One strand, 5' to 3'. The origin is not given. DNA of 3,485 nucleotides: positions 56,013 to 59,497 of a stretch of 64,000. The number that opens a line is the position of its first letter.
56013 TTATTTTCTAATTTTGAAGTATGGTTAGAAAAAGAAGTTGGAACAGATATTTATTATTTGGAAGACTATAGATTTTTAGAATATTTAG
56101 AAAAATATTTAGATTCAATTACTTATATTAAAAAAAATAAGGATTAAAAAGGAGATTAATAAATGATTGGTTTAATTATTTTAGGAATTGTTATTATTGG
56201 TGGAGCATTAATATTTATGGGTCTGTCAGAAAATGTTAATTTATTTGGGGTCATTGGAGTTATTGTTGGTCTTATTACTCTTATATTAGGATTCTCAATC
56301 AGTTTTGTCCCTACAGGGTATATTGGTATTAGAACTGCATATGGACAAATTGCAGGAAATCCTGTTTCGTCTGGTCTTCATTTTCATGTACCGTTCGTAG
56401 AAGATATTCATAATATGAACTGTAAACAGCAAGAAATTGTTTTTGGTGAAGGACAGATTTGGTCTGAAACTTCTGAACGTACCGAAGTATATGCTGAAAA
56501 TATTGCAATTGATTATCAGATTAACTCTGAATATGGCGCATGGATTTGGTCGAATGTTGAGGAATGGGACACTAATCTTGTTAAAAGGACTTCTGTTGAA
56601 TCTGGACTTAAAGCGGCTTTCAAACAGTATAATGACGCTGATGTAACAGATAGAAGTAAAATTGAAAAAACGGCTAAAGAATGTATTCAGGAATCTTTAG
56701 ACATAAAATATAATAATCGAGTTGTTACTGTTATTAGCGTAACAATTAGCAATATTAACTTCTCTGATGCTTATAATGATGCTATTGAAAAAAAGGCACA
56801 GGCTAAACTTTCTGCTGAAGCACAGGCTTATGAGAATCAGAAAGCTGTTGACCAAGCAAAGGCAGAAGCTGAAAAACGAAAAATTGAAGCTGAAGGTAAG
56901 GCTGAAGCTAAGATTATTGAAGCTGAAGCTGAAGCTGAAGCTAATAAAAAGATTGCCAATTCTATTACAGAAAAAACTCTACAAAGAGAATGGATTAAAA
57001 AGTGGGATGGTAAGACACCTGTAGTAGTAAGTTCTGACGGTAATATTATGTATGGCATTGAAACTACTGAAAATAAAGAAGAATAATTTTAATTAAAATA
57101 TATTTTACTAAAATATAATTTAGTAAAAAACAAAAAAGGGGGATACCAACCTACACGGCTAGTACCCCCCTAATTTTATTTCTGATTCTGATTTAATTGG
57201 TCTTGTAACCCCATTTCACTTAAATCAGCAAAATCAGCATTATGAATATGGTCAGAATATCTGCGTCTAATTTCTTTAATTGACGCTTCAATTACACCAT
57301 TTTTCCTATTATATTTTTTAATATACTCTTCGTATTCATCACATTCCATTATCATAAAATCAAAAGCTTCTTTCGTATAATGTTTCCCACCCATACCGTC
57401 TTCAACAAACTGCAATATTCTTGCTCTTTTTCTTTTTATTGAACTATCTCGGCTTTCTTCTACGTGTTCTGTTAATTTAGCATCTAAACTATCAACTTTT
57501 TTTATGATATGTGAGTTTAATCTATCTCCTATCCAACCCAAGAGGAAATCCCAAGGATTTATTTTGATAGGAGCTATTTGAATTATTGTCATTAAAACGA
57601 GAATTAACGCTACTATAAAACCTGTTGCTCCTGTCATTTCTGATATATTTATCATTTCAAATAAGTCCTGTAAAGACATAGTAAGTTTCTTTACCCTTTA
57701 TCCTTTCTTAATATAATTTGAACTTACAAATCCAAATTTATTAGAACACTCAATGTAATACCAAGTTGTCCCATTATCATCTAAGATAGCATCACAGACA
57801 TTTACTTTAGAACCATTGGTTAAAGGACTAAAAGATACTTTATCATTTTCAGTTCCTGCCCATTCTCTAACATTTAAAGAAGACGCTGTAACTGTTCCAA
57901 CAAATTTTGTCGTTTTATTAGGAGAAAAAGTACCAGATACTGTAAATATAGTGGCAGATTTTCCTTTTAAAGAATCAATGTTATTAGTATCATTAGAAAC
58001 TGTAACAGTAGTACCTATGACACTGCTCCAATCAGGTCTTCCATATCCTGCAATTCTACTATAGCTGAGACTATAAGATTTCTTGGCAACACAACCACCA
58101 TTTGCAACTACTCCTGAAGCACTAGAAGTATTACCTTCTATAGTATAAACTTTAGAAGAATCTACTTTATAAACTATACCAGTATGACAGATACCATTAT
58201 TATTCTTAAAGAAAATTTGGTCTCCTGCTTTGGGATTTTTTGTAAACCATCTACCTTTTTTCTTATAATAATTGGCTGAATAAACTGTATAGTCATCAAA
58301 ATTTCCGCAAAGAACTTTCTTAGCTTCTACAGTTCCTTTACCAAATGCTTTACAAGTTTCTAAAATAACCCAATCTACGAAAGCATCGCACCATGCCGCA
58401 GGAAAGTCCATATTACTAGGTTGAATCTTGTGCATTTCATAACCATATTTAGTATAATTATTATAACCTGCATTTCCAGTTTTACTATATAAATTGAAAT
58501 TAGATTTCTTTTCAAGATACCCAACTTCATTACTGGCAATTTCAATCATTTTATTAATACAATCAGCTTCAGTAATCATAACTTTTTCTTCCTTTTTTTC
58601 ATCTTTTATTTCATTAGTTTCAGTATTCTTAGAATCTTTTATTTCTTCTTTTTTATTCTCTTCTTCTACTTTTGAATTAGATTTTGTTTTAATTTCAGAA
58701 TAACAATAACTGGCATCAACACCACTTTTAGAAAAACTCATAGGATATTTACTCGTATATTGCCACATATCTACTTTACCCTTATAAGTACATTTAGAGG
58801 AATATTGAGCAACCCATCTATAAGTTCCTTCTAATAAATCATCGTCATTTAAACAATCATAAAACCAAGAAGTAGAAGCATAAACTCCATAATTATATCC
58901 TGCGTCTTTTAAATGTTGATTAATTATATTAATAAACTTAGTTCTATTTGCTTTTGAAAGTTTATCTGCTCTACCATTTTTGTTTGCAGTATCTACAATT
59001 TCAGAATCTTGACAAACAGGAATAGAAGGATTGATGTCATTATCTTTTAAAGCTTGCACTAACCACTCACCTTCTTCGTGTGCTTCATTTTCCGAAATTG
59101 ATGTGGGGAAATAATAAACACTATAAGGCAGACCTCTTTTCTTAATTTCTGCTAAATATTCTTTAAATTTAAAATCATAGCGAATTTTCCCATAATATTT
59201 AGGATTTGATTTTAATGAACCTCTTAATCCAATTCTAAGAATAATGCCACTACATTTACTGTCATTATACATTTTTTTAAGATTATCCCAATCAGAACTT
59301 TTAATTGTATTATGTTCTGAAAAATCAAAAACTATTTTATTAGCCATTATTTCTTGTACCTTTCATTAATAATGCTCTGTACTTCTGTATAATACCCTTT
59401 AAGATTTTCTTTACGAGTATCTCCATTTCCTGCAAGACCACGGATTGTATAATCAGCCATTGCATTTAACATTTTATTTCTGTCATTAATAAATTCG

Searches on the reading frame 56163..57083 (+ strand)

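Call 38: search_protein_families(library=pfam, proteins=[window:56163-57083:+], max_evalue=0.001)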
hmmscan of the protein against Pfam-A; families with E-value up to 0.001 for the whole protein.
window:56163-57083:+ (307 aa): 1 family
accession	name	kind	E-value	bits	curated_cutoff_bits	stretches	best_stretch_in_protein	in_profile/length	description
PF01145.31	Band_7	-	6.6e-12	46.3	23.6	1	49-233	3-173/176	SPFH domain / Band 7 family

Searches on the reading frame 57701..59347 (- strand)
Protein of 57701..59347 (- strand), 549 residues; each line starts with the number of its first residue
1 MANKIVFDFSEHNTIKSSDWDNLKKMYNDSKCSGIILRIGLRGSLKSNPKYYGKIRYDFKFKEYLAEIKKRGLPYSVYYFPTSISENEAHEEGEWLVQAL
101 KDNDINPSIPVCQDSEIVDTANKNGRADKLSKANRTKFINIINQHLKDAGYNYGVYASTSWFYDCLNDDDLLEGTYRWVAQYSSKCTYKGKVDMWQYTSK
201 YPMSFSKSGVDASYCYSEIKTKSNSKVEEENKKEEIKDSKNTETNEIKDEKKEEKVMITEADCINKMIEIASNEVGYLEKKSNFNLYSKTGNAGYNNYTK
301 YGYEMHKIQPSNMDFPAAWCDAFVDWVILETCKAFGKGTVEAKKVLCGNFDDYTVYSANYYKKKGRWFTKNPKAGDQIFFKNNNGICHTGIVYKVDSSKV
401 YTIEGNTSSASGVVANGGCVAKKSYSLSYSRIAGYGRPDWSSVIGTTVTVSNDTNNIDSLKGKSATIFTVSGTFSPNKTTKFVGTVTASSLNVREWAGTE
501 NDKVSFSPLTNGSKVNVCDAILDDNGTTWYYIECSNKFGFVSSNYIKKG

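Call 19: search_protein_families(library=phrogs, proteins=[window:57701-59347:-], max_evalue=0.00001)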
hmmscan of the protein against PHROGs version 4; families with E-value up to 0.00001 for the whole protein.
window:57701-59347:- (549 aa): 5 families
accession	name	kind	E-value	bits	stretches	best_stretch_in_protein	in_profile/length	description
phrog_38078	-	unknown function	3.5e-35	123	2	339-441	103-211/423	-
phrog_9589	-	lysis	3.7e-25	90.3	1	264-465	4-182/281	endolysin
phrog_291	-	lysis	1.1e-24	88.1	1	4-404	113-435/509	endolysin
phrog_21825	-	lysis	6.4e-16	59.7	1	317-445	47-170/289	endolysin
phrog_14030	-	unknown function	2.6e-06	28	0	445-548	164-273/273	-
